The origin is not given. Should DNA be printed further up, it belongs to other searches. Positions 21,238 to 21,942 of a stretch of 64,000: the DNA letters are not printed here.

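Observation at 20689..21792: TruB fused behind an HxGH nucleotidyltransferase (FMN adenylyltransferase/RibL/TagD-like) domain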

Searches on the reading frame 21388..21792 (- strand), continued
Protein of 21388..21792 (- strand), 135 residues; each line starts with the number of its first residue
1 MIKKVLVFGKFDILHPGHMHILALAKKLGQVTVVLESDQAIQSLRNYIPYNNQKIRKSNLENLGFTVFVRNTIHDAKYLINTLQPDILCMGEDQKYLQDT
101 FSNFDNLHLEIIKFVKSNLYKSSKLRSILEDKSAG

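Call 59: list_cluster_members(proteins=[P0156, P0178, P0218, P0230, P0249, P0207, P0235, P0267, P0175, P0128])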
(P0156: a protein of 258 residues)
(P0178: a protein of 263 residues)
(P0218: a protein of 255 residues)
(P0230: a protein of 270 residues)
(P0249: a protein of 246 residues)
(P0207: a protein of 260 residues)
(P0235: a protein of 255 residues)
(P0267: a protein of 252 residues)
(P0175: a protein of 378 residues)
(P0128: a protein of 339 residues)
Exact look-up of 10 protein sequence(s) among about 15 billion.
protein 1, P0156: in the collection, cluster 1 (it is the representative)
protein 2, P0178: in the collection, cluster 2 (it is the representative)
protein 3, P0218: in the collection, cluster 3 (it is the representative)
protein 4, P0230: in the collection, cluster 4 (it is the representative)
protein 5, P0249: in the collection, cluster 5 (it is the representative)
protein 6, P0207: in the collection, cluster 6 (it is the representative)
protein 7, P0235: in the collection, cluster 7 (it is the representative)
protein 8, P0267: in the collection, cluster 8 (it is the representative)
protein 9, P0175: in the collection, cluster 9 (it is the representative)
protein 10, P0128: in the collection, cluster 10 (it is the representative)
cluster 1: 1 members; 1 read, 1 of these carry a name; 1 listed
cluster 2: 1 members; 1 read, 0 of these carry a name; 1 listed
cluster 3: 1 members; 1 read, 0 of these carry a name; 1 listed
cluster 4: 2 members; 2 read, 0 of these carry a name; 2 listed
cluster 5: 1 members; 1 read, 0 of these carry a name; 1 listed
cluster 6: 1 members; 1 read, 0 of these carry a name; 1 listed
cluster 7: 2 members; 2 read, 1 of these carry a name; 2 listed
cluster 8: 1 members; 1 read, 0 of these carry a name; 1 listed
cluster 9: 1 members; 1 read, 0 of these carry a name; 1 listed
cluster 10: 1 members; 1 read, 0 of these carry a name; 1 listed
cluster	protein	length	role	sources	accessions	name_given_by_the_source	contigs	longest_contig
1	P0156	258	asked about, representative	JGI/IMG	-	FAD synthetase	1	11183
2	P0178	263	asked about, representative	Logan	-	-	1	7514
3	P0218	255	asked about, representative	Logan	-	-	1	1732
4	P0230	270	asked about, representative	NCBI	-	-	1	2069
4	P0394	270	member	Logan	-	-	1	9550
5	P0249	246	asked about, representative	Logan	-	-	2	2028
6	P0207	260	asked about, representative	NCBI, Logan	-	-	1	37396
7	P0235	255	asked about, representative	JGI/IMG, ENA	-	-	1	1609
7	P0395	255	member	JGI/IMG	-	cytidyltransferase-like protein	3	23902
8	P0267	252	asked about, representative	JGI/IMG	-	-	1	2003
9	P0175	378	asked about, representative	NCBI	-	-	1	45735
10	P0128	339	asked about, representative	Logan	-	-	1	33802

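Call 61: find_related_loci(query=A2, collection=genome_contigs, flank=4000)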
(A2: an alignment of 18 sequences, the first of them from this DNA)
Query A2 (133 aa) in genome_contigs; peptide patterns used: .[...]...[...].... (x = any residue, [..] = any of these).
599 stretches matched a pattern (row limit reached: there are more); 540 encode a relative of the query (tblastn E <= 1e-3); the best 80 are kept; 80 distinct loci.
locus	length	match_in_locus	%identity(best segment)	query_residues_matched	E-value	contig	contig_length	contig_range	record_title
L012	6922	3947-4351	46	2-132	6e-33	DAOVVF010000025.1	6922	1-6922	MAG TPA_asm: Candidatus Parcubacteria bacterium isolate CSMAG_1698 CSMAG_1698_k141_2531683_length_6922_cov_6.0000, whole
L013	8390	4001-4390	36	2-127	4e-21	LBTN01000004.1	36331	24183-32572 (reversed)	MAG: Candidatus Magasanikbacteria bacterium GW2011_GWA2_37_8 US58_C0004, whole genome shotgun sequence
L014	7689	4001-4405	37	2-132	2e-20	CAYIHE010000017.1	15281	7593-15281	MAG TPA_asm: uncultured Gammaproteobacteria bacterium isolate ERP119705_co20_215 genome assembly, contig: NODE_4128_leng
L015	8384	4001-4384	37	2-125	2e-20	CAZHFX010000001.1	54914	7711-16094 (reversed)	MAG TPA_asm: uncultured Gammaproteobacteria bacterium isolate SRP062349_co5_171 genome assembly, contig: NODE_109_length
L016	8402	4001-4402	38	1-127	3e-20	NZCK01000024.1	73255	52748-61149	MAG: archaeon isolate ARS1203 MHASMcontig_182560, whole genome shotgun sequence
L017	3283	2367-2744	35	1-126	5e-20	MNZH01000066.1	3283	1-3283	MAG: Parcubacteria group bacterium CG2_30_45_37 cg2_3.0_scaffold_32247_c, whole genome shotgun sequence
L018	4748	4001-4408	33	4-132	1e-19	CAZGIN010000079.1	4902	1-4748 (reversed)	MAG TPA_asm: uncultured Methanosarcinales archaeon isolate binchicken_co129_420 genome assembly, contig: NODE_62446_leng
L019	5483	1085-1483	37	1-127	2e-19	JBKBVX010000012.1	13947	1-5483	MAG: Patescibacteria group bacterium isolate 21H_023.bin.67 NODE_12_length_13947_cov_6.008435, whole genome shotgun sequ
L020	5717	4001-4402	36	4-130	6e-19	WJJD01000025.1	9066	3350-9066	MAG: Candidatus Woesearchaeota archaeon isolate Bin_274 k141_363682, whole genome shotgun sequence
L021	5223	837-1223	36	1-126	1e-18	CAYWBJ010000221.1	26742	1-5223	MAG TPA_asm: uncultured Gemmatimonadaceae bacterium isolate SRP092796_co1_38 genome assembly, contig: k141_6838539, whol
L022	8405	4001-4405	37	2-128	1e-18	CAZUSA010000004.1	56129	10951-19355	MAG TPA_asm: Candidatus Woesearchaeota archaeon isolate binchicken_co46_946 genome assembly, contig: NODE_925_length_561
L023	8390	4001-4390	35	1-126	1e-18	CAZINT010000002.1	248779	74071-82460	MAG TPA_asm: uncultured Gammaproteobacteria bacterium isolate SRP257259_co1_139 genome assembly, contig: NODE_30_length_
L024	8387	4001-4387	33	1-125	1e-18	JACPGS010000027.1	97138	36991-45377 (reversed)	MAG: Candidatus Magasanikbacteria bacterium isolate NC_groundwater_394_Ag_B-0.1um_53_17 GD18-4_B1_scaffold_801951, whole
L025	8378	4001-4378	34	2-125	3e-18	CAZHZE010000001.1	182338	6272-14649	MAG TPA_asm: uncultured Gammaproteobacteria bacterium isolate SRP263991_co7_529 genome assembly, contig: NODE_22_length_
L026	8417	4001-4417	32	2-133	8e-18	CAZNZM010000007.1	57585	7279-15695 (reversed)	MAG TPA_asm: uncultured archaeon isolate binchicken_co107_421 genome assembly, contig: NODE_1376_length_57585_cov_7.2035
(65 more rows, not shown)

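Call 63: find_encoding_contigs(protein=P0156, flank=6000, max_places=2)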
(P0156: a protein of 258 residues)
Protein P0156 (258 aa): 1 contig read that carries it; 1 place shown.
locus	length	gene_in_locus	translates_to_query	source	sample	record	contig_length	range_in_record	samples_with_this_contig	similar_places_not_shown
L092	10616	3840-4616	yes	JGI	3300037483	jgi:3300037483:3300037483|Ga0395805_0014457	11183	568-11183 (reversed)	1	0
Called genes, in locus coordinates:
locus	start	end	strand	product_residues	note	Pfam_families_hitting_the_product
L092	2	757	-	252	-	?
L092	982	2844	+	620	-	PF00082:Peptidase_S8, PF00801:PKD, PF18911:PKD_4, PF22352:K319L-like_PKD (weak)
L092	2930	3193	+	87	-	-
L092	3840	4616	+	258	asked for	PF01467:CTP_transf_like, PF01687:Flavokinase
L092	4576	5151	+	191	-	PF00677:Lum_binding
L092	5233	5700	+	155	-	PF00885:DMRL_synthase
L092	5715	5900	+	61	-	-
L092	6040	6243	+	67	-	PF12844:HTH_19, PF13413:HTH_25 (weak), PF13443:HTH_26 (weak), PF13560:HTH_31, PF01381:HTH_3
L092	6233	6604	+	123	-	-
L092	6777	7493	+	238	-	PF02683:DsbD_TM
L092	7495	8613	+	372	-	PF00578:AhpC-TSA, PF08534:Redoxin, PF13905:Thioredoxin_8, PF17991:Thioredoxin_10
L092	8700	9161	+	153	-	PF02077:SURF4 (faint), PF07681:DoxX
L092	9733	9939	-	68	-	-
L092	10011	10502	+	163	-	PF01812:5-FTHF_cyc-lig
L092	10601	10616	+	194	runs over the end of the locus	?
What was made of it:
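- The NT+Flavokinase gene P0156 lies directly upstream of the riboflavin synthase and lumazine synthase genes (call 63).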

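Call 64: find_encoding_contigs(protein=P0395, flank=6000, max_places=2)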
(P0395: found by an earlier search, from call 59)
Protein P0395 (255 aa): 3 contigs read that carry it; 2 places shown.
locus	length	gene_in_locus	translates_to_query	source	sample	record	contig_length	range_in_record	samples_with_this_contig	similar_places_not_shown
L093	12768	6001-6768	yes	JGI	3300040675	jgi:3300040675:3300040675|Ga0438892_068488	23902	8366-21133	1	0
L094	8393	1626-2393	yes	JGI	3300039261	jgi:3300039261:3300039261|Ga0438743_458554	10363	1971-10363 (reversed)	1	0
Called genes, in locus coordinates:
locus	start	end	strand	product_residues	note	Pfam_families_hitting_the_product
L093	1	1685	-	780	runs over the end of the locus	PF03104:DNA_pol_B_exo1, PF00136:DNA_pol_B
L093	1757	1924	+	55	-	PF07754:Ribosomal_aS21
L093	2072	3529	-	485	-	PF00224:PK, PF02887:PK_C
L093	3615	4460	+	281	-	PF13495:Phage_int_SAM_4, PF00589:Phage_integrase, PF22823:MrpR_C_cat (weak)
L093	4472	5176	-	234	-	PF00398:RrnaAD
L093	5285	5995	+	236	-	-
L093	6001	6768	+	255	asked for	PF01467:CTP_transf_like, PF01687:Flavokinase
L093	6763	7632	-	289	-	PF00892:EamA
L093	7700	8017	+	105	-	PF01176:eIF-1a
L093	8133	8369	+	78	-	PF00137:ATP-synt_C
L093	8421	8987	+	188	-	-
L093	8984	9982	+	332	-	PF01992:vATP-synt_AC39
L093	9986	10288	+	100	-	PF01990:ATP-synt_F (weak)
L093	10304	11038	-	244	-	PF00121:TIM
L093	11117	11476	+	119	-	-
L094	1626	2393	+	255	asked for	PF01467:CTP_transf_like, PF01687:Flavokinase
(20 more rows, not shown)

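Call 70: search_solved_structures(query=A6, max_evalue=0.001, show_alignments=1)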
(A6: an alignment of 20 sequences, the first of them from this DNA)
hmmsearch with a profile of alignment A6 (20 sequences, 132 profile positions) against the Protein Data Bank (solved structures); distinct sequences matched with E-value up to 0.001: 6.
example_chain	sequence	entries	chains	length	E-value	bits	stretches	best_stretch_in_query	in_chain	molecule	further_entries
3glv_A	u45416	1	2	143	6.1e-16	61.9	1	3-126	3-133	Lipopolysaccharide core biosynthesis protein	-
2b7l_A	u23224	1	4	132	1.7e-12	50.7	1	2-94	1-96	glycerol-3-phosphate cytidylyltransferase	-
1coz_A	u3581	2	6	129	2.7e-12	50.1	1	2-94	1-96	PROTEIN (GLYCEROL-3-PHOSPHATE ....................) | glycerol-3-phosphate cytidylyltransferase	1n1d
5x3d_A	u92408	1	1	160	1.7e-09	41.1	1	11-94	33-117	Phosphoenolpyruvate phosphomutase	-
3elb_A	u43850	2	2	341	1.7e-08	37.8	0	4-64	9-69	Ethanolamine-phosphate cytidylyltransferase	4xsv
5x9q_A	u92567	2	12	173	6.6e-08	35.9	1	6-93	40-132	Putative cytidylyltransferase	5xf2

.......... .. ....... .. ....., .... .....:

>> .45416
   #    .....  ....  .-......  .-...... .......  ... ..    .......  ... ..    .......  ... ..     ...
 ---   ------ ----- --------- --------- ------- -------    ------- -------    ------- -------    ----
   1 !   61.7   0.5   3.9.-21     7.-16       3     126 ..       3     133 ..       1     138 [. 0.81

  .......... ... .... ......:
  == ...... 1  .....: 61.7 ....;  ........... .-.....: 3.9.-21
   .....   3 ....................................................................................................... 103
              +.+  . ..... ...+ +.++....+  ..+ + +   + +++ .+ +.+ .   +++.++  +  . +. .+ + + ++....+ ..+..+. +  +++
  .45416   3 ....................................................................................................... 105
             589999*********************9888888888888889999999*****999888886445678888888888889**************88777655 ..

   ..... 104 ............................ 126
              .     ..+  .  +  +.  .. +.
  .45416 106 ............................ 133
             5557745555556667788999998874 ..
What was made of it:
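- With the clade-only profile, the margin of 3glv over TagD shrinks to 11 bits (call 70). The clade-only profile keeps TagD within 11 bits of 3glv (call 70).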

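Call 84: find_encoding_contigs(protein=P0394, flank=5000, max_places=1)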
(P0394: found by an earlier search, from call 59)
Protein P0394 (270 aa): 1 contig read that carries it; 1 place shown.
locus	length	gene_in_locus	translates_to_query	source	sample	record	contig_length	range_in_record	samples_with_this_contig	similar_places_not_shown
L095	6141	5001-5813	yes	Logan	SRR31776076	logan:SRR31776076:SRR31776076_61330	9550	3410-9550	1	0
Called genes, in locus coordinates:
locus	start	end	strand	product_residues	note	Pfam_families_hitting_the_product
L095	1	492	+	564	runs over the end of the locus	PF25919:BSH_CusB (faint), PF00364:Biotin_lipoyl (faint), PF25917:BSH_RND, PF25973:BSH_CzcB (faint), PF25990:Beta-barrel_YknX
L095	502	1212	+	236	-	PF00005:ABC_tran, PF02463:SMC_N (faint)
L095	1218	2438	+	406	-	PF12704:MacB_PCD, PF02687:FtsX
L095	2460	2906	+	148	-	-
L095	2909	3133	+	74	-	PF07866:DUF1653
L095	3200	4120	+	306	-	PF01544:CorA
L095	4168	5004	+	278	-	PF14397:ATPgrasp_ST (faint), PF08443:RimK, PF14243:R2K_3 (weak), PF02955:GSH-S_ATP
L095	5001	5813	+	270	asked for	PF06574:FAD_syn (faint), PF01467:CTP_transf_like, PF01687:Flavokinase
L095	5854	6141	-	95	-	?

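Call 85: find_encoding_contigs(protein=P0178, flank=5000, max_places=1)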
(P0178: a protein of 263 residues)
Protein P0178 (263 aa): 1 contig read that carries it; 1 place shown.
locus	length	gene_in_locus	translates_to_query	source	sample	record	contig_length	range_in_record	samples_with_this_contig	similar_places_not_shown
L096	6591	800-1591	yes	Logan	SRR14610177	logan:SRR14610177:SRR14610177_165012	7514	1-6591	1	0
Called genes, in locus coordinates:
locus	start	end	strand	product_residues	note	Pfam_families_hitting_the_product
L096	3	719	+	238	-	?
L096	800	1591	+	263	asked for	PF01467:CTP_transf_like, PF01687:Flavokinase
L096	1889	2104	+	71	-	PF01381:HTH_3, PF12844:HTH_19, PF13560:HTH_31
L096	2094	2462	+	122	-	PF09946:DUF2178 (weak)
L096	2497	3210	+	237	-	PF00085:Thioredoxin (weak), PF00578:AhpC-TSA (weak)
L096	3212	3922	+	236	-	PF02683:DsbD_TM, PF13386:DsbD_2 (faint)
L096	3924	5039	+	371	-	PF00578:AhpC-TSA, PF08534:Redoxin, PF13905:Thioredoxin_8 (weak), PF17991:Thioredoxin_10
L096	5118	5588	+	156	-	PF07681:DoxX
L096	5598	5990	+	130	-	PF00903:Glyoxalase, PF22677:Ble-like_N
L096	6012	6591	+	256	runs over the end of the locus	PF00702:Hydrolase, PF12710:HAD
